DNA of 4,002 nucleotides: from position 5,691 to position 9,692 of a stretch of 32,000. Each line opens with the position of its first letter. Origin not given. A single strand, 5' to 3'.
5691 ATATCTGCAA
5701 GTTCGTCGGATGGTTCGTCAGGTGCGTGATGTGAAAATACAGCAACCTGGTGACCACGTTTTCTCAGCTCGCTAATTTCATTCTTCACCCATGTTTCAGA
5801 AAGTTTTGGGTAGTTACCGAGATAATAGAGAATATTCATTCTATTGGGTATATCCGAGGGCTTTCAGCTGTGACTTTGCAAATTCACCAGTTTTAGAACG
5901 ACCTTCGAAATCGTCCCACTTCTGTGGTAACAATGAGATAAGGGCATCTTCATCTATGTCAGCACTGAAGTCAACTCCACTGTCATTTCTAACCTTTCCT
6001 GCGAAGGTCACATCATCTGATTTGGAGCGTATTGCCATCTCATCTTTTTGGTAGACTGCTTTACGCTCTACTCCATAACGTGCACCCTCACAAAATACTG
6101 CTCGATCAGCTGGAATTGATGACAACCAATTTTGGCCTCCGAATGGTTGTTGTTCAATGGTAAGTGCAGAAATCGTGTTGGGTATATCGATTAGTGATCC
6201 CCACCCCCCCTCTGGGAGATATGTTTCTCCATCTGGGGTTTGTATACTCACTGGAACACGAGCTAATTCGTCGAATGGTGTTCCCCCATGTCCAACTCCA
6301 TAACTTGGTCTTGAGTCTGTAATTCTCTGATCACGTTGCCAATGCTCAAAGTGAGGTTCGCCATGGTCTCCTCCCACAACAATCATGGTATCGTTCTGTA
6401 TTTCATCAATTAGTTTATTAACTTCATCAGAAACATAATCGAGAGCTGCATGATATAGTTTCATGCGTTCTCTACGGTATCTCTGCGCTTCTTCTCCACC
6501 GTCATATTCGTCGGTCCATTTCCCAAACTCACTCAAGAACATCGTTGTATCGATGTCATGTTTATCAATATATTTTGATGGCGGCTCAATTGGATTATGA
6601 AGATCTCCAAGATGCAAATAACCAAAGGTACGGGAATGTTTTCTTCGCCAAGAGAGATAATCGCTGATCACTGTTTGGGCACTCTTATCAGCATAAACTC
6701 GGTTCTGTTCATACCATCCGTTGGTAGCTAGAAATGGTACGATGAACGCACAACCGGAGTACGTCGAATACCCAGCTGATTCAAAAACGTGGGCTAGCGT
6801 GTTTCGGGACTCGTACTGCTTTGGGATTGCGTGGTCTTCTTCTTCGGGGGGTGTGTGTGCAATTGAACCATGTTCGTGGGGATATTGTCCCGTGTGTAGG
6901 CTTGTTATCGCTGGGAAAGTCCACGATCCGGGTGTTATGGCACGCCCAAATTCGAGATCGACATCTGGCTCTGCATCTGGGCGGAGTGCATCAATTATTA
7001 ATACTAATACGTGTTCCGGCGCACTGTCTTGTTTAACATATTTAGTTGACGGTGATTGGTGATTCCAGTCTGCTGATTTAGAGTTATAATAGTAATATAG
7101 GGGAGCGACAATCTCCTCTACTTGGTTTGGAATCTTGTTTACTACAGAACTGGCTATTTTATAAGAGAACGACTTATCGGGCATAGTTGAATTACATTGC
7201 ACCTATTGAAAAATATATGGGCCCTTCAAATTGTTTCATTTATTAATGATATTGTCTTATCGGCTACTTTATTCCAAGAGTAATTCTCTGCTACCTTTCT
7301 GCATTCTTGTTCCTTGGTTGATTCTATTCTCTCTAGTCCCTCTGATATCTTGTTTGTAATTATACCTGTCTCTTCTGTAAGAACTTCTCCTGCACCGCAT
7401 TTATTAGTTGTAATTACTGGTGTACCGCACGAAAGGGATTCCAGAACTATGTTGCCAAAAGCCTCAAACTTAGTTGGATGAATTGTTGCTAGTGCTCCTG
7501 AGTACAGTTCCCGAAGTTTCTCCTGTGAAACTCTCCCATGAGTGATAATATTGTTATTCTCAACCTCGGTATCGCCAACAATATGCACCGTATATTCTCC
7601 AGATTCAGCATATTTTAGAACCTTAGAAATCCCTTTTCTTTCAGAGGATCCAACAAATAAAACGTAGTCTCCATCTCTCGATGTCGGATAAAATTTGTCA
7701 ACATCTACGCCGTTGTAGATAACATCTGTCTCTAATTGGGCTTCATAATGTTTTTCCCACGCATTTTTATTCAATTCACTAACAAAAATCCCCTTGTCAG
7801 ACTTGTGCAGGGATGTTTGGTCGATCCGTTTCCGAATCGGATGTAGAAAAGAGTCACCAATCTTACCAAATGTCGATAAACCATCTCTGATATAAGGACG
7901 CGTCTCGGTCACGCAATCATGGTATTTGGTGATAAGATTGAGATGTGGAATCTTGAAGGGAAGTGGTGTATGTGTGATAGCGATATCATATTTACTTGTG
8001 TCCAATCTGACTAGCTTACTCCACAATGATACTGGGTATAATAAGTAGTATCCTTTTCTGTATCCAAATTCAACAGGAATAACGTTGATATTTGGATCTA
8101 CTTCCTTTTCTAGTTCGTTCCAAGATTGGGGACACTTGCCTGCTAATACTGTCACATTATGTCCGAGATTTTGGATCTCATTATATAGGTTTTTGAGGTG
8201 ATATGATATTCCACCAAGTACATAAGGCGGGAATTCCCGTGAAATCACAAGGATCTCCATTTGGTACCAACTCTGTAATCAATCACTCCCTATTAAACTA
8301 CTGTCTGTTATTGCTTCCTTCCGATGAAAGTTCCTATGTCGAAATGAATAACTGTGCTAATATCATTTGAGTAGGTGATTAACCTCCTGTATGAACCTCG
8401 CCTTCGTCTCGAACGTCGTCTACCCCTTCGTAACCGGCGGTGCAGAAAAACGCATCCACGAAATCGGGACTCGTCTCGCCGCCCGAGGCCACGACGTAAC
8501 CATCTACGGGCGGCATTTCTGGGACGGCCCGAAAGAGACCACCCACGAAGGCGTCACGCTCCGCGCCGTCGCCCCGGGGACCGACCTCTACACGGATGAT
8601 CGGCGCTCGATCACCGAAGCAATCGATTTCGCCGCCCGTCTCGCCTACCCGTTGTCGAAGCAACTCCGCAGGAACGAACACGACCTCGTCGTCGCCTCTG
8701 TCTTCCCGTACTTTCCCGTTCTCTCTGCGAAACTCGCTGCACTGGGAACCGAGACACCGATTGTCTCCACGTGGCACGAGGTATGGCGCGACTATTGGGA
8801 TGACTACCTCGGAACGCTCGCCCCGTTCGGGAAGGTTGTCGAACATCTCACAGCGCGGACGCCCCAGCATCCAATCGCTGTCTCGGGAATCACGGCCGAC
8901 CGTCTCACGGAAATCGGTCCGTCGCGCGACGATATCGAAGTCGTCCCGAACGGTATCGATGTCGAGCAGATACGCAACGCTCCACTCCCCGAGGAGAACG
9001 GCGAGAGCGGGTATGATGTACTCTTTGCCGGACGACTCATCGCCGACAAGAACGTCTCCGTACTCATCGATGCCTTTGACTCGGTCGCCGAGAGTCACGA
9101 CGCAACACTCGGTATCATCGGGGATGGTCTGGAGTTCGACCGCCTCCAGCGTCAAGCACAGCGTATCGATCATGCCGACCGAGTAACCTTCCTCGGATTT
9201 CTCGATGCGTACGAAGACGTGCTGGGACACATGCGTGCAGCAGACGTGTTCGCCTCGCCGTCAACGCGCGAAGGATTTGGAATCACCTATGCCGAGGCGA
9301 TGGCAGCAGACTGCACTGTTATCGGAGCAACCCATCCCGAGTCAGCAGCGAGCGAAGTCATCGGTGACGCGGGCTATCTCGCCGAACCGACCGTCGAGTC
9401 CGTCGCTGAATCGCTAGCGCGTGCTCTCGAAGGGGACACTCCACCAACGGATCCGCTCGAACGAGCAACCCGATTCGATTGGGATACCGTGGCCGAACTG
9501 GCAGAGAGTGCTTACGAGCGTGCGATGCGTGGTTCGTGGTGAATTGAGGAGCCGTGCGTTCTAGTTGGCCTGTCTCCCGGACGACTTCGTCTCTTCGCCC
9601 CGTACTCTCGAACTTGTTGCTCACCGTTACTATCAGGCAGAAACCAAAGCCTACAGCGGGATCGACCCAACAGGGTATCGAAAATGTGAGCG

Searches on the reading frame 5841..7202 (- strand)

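Call 37: search_protein_families(library=pfam, proteins=[window:5841-7202:-], max_evalue=0.001)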
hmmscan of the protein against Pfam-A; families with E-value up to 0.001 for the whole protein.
window:5841-7202:- (453 aa): 1 family
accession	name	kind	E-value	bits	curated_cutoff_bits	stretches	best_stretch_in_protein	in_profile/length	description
PF00884.28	Sulfatase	-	6.8e-13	49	25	1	85-323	39-274/301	Sulfatase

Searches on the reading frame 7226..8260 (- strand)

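Call 37: search_protein_families(library=pfam, proteins=[window:7226-8260:-], max_evalue=0.001)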
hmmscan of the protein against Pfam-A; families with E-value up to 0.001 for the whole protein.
window:7226-8260:- (344 aa): 6 families
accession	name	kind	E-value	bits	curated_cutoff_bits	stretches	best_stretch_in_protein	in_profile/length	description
PF13439.12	Glyco_transf_4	-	1.1e-17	65.1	28.5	1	16-189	2-170/170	Glycosyltransferase Family 4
PF00534.26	Glycos_transf_1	-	2.9e-16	59.9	26.4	1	196-302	14-140/172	Glycosyl transferases group 1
PF13692.12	Glyco_trans_1_4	-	1.1e-13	52.1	27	1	200-303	4-125/142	Glycosyl transferases group 1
PF13524.12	Glyco_trans_1_2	-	2.6e-07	31.1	25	1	219-326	11-124/144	Glycosyl transferase-like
PF20706.3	GT4-conflict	-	9.6e-07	28.5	26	1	245-301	271-324/385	Family 4 Glycosyltransferase in conflict systems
PF13579.12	Glyco_trans_4_4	-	2.6e-05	25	29.7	1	16-100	1-81/158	Glycosyl transferase 4-like domain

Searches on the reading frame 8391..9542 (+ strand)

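Call 37: search_protein_families(library=pfam, proteins=[window:8391-9542:+], max_evalue=0.001)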
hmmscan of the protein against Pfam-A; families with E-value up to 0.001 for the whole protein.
window:8391-9542:+ (383 aa): 5 families
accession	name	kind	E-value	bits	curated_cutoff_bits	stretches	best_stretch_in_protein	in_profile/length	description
PF00534.26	Glycos_transf_1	-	1.1e-28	100.3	26.4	1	206-351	14-161/172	Glycosyl transferases group 1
PF13692.12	Glyco_trans_1_4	-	1.2e-26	94.1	27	1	209-347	3-141/142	Glycosyl transferases group 1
PF13439.12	Glyco_transf_4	-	1.1e-22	81.3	28.5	1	16-192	2-169/170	Glycosyltransferase Family 4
PF13579.12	Glyco_trans_4_4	-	5.2e-19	69.6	29.7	1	16-188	1-158/158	Glycosyl transferase 4-like domain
PF20706.3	GT4-conflict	-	5.2e-09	36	26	1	183-307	175-305/385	Family 4 Glycosyltransferase in conflict systems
